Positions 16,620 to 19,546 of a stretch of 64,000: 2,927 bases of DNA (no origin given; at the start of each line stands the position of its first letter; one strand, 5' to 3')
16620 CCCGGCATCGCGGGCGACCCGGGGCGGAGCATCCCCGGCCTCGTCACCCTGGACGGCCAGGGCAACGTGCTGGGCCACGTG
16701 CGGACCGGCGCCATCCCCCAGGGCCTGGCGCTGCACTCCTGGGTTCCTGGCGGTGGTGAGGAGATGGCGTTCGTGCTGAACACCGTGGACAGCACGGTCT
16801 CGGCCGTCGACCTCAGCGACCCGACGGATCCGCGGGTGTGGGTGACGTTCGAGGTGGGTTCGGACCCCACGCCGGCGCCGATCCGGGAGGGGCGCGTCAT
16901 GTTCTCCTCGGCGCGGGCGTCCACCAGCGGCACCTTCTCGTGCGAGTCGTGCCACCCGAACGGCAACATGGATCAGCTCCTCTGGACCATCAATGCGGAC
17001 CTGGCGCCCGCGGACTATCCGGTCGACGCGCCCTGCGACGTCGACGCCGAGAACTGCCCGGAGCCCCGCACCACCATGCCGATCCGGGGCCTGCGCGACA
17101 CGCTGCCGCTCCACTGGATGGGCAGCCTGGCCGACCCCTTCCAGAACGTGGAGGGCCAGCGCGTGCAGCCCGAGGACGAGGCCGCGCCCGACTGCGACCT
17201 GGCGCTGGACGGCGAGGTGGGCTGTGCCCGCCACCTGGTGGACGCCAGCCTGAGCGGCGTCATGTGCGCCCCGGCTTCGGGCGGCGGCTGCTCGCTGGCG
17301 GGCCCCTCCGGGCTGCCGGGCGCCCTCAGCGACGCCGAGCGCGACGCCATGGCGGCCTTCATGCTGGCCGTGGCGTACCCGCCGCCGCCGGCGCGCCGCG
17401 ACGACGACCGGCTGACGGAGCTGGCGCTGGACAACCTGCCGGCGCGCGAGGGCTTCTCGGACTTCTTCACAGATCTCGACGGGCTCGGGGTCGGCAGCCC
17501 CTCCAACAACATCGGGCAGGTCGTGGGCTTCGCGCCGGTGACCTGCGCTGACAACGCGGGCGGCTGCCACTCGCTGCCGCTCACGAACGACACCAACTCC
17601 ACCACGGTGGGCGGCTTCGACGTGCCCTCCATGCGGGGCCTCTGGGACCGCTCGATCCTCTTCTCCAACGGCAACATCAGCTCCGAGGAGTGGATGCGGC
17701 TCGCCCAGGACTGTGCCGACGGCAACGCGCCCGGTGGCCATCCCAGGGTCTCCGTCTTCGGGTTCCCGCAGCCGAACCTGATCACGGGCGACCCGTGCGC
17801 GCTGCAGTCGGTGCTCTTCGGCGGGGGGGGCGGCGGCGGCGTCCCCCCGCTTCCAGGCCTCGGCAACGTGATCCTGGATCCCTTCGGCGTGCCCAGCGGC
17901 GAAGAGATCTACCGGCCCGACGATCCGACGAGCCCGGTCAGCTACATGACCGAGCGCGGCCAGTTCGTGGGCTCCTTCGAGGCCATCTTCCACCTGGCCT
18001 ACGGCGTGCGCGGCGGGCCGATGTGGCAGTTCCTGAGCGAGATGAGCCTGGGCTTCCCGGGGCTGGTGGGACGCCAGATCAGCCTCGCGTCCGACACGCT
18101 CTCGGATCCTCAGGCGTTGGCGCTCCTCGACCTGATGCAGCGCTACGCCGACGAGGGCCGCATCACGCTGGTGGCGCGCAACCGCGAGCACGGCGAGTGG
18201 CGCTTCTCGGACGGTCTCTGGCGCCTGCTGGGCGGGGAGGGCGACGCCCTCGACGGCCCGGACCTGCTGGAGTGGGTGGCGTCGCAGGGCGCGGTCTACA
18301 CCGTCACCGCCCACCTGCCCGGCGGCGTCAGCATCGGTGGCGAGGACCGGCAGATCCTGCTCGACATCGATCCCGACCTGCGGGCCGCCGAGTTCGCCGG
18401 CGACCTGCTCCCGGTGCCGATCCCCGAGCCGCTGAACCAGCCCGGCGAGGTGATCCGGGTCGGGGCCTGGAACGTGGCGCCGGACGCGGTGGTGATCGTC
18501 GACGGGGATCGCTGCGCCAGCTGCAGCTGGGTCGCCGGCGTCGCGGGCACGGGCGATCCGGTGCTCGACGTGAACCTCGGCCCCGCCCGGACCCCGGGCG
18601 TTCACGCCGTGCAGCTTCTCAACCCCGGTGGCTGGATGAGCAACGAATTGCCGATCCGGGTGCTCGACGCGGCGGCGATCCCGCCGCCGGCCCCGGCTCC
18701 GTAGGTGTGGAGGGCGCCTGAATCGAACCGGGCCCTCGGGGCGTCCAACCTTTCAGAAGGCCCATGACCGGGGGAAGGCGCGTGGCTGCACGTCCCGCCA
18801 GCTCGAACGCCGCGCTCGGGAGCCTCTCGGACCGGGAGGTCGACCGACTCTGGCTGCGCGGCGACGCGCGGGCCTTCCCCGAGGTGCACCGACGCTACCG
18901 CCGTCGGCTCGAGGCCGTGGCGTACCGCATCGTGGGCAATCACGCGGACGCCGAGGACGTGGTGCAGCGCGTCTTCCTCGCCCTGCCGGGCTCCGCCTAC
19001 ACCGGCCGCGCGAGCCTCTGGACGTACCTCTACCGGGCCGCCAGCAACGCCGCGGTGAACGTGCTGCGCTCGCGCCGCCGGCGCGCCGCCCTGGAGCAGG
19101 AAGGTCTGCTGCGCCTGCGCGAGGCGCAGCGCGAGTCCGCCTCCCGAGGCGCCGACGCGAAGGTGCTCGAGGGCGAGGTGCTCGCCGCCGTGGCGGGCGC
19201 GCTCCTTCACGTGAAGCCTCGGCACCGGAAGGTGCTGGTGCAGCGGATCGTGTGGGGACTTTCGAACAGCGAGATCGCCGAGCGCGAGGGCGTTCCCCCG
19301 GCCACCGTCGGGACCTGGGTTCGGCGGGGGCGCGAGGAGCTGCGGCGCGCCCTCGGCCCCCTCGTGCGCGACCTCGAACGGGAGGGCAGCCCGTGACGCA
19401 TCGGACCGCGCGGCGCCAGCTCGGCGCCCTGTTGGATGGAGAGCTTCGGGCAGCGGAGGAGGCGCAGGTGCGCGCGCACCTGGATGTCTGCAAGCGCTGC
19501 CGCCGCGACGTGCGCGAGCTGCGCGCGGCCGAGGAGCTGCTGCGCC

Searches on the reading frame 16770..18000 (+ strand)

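Call 57: search_solved_structures(query=window:16770-18000:+, max_evalue=1, show_alignments=2)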
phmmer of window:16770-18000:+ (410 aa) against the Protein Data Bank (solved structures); distinct sequences matched with E-value up to 1: 2.
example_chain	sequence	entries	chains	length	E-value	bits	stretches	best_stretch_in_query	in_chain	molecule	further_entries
5c2v_C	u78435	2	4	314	0.06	15.6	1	25-74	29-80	HYDRAZINE SYNTHASE GAMMA SUBUNIT | Hypothetical (Di heme) protein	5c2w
3o5c_A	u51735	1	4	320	0.48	12.7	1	34-77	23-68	Cytochrome c551 peroxidase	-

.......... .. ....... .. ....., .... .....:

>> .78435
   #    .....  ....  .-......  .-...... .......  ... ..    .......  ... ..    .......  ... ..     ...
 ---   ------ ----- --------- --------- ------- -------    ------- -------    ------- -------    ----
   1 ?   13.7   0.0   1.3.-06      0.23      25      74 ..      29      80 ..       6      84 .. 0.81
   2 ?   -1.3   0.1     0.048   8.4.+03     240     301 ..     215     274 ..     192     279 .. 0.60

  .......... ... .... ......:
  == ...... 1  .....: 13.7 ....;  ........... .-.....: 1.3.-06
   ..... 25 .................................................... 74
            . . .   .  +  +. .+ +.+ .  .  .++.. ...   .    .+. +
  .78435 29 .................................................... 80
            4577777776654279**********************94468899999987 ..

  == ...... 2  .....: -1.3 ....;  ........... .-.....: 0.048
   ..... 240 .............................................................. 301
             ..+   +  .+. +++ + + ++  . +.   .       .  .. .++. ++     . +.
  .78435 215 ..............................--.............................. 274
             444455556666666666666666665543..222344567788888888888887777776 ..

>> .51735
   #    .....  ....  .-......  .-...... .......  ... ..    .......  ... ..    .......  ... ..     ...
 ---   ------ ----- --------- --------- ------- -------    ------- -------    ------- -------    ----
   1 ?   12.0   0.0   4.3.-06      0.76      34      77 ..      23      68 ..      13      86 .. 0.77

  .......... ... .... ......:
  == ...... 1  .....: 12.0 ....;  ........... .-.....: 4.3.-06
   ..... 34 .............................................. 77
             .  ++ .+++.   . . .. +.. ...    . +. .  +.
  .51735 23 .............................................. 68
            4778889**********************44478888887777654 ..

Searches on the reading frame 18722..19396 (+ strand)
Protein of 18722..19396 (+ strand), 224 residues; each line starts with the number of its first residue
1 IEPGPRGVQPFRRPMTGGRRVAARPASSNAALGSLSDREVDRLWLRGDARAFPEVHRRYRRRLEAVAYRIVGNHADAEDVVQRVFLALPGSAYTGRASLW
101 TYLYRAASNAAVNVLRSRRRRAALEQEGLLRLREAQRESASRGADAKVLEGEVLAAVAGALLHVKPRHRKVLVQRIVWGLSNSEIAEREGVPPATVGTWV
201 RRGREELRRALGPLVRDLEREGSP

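Call 7: search_protein_families(library=pfam, proteins=[window:18722-19396:+], max_evalue=0.01)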
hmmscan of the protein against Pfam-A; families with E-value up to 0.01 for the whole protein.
window:18722-19396:+ (224 aa): 5 families
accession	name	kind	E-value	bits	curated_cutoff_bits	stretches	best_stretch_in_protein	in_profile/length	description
PF04542.20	Sigma70_r2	-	1.5e-12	47.5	24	1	57-121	3-71/71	Sigma-70 region 2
PF08281.18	Sigma70_r4_2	-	3e-09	36.8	25.7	1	157-207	4-54/54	Sigma-70, region 4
PF07638.17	Sigma70_ECF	-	0.00024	21.5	21.1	1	93-209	69-181/185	ECF sigma factor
PF04545.22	Sigma70_r4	-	0.00041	20.2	24.1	1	160-208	1-49/50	Sigma-70, region 4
PF13384.12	HTH_23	-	0.0085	16.3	24.6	1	175-202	16-40/50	Homeodomain-like domain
